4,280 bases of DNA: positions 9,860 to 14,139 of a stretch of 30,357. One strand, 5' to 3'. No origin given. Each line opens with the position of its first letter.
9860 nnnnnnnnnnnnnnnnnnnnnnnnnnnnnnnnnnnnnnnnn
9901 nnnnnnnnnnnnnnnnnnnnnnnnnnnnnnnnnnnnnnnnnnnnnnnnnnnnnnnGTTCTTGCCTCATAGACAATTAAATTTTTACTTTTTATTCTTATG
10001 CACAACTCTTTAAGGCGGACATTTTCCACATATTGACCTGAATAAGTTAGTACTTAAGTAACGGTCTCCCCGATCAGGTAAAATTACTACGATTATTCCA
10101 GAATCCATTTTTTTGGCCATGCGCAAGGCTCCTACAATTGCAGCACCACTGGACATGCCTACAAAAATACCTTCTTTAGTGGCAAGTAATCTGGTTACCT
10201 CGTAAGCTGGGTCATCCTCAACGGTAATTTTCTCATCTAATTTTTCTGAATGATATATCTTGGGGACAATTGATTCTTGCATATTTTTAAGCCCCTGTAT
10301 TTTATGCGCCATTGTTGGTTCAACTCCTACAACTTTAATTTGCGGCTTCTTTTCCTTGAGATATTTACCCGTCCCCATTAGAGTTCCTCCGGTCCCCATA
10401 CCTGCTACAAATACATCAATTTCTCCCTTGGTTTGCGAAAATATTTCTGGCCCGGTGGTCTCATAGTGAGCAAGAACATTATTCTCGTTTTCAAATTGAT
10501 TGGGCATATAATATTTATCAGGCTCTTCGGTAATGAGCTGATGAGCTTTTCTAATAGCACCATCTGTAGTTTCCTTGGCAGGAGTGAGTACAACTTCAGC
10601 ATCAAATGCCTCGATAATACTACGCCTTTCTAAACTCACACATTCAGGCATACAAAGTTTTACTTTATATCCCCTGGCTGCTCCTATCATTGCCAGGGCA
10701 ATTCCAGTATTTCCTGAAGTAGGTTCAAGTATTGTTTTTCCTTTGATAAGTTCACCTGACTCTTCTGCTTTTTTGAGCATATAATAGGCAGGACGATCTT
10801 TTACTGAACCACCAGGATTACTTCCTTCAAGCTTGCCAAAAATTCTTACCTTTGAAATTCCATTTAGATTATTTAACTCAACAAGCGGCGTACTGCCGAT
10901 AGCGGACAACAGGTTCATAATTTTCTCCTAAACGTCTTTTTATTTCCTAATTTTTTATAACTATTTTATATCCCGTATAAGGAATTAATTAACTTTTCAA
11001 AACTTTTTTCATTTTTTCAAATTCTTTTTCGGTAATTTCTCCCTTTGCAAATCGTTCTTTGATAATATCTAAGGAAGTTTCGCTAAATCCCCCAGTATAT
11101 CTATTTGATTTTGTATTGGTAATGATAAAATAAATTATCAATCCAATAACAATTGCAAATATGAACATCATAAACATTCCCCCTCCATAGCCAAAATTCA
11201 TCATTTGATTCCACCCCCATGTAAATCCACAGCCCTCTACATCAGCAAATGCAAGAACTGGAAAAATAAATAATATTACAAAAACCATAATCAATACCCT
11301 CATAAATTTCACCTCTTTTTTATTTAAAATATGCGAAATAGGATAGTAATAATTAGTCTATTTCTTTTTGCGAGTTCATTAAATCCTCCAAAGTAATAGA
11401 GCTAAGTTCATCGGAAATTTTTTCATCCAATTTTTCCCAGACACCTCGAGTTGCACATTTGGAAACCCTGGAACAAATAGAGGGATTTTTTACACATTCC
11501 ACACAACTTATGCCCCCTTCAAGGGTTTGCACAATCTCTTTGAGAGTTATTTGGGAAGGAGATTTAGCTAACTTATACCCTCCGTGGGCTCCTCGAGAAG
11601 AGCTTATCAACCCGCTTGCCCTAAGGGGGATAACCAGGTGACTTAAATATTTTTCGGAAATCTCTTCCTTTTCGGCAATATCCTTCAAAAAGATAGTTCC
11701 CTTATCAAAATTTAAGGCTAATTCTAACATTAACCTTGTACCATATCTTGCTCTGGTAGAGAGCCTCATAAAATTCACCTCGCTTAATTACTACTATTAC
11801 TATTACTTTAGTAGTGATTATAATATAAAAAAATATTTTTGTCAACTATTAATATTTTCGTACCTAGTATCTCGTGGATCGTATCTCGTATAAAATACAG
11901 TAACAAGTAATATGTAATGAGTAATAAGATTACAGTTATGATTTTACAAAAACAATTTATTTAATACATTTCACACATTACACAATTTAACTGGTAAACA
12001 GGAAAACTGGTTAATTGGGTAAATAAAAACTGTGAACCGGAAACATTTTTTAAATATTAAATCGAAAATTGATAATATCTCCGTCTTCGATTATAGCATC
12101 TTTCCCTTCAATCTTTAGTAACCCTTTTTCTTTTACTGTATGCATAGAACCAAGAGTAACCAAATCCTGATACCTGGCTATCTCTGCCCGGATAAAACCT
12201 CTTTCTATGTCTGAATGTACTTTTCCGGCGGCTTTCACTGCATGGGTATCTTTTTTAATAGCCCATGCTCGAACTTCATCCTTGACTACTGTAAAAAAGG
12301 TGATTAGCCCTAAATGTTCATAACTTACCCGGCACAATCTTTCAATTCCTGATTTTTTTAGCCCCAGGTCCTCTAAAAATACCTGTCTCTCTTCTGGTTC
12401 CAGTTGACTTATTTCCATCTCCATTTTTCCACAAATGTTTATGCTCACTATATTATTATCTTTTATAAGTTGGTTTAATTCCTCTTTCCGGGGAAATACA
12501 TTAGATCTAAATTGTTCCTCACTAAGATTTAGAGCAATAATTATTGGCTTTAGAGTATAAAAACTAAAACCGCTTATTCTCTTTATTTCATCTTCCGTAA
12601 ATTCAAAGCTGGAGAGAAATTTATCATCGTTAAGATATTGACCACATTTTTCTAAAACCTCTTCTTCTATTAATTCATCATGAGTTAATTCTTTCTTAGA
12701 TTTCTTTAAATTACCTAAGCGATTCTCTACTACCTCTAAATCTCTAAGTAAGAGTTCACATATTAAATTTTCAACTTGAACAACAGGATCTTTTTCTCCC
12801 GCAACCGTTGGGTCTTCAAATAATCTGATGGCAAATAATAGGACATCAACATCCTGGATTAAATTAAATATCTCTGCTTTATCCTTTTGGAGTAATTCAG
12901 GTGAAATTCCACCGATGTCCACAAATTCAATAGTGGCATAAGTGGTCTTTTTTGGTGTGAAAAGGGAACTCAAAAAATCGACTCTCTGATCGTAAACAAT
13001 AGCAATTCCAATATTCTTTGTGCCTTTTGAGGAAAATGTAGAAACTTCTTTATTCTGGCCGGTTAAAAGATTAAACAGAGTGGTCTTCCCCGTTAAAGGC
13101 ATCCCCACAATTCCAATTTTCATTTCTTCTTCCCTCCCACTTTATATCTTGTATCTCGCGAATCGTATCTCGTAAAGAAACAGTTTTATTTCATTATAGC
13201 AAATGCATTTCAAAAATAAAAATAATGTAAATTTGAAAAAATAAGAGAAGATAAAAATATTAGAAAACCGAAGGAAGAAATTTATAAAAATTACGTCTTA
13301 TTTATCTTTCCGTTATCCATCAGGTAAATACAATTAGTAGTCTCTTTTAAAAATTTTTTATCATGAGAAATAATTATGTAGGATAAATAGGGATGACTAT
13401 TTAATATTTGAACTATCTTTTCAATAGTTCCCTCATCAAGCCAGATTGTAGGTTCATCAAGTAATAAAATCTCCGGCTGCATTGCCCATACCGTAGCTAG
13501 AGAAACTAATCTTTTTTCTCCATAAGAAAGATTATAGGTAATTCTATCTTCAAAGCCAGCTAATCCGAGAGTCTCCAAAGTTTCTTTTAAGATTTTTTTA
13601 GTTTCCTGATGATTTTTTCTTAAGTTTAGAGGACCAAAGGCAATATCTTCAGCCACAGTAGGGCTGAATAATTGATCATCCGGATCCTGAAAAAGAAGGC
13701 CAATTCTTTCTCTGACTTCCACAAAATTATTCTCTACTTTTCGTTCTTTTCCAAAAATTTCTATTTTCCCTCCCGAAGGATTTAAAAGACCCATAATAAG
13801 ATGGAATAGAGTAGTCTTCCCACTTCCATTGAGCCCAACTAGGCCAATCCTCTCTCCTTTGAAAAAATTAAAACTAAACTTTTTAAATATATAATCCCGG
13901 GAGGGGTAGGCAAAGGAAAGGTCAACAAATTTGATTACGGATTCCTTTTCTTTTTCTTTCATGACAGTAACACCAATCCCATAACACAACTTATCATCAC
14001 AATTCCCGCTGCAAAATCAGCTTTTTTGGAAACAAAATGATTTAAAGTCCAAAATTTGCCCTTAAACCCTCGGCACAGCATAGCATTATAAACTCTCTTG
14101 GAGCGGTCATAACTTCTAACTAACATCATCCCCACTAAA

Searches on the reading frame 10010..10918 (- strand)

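Call 28: search_protein_families(library=pfam, proteins=[window:10010-10918:-], max_evalue=0.001)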
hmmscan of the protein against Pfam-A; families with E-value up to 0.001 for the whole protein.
window:10010-10918:- (302 aa): 1 family
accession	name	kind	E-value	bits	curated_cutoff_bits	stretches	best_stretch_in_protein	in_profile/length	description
PF00291.31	PALP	-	8.1e-76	255.6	35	1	5-282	3-295/295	Pyridoxal-phosphate dependent enzyme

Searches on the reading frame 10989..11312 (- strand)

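Call 28: search_protein_families(library=pfam, proteins=[window:10989-11312:-], max_evalue=0.001)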
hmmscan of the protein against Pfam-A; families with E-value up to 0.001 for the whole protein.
window:10989-11312:- (107 aa): 1 family
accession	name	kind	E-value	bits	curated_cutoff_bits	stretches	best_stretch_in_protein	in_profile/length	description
PF09851.14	SHOCT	-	2.9e-08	33.6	27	1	81-105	3-27/28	Short C-terminal domain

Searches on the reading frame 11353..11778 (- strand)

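Call 28: search_protein_families(library=pfam, proteins=[window:11353-11778:-], max_evalue=0.001)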
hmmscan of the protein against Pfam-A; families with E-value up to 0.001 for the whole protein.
window:11353-11778:- (141 aa): 1 family
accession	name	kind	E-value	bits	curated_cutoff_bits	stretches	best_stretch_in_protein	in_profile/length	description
PF02082.26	Rrf2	-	2.6e-38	131.6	30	1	6-135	1-131/132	Iron-dependent Transcriptional regulator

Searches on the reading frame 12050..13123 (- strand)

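Call 28: search_protein_families(library=pfam, proteins=[window:12050-13123:-], max_evalue=0.001)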
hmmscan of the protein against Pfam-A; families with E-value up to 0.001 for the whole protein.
window:12050-13123:- (357 aa): 3 families
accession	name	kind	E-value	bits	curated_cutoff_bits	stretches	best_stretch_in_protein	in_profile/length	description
PF06071.19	YchF-GTPase_C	-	7.3e-34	116.2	27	1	273-356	1-84/84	Protein of unknown function (DUF933)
PF01926.29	MMR_HSR1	-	1.8e-09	38.1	21.9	1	2-103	1-86/113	50S ribosome-binding GTPase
PF02421.24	FeoB_N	-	1.2e-05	25.3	27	1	2-34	2-34/156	Ferrous iron transport protein B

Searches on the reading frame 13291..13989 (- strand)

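Call 28: search_protein_families(library=pfam, proteins=[window:13291-13989:-], max_evalue=0.001)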
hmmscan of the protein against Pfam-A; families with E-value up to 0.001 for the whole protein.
window:13291-13989:- (232 aa): 3 families
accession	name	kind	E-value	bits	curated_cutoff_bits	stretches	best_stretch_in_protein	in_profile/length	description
PF00005.33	ABC_tran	-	9.1e-31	107.7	25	1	36-181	2-136/137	ABC transporter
PF02463.25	SMC_N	-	1.3e-09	38.2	40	1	43-224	22-212/220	RecF/RecN/SMC N terminal domain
PF13304.12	AAA_21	-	2.3e-09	38.2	27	0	49-103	3-63/304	AAA domain, putative AbiEii toxin, Type IV TA system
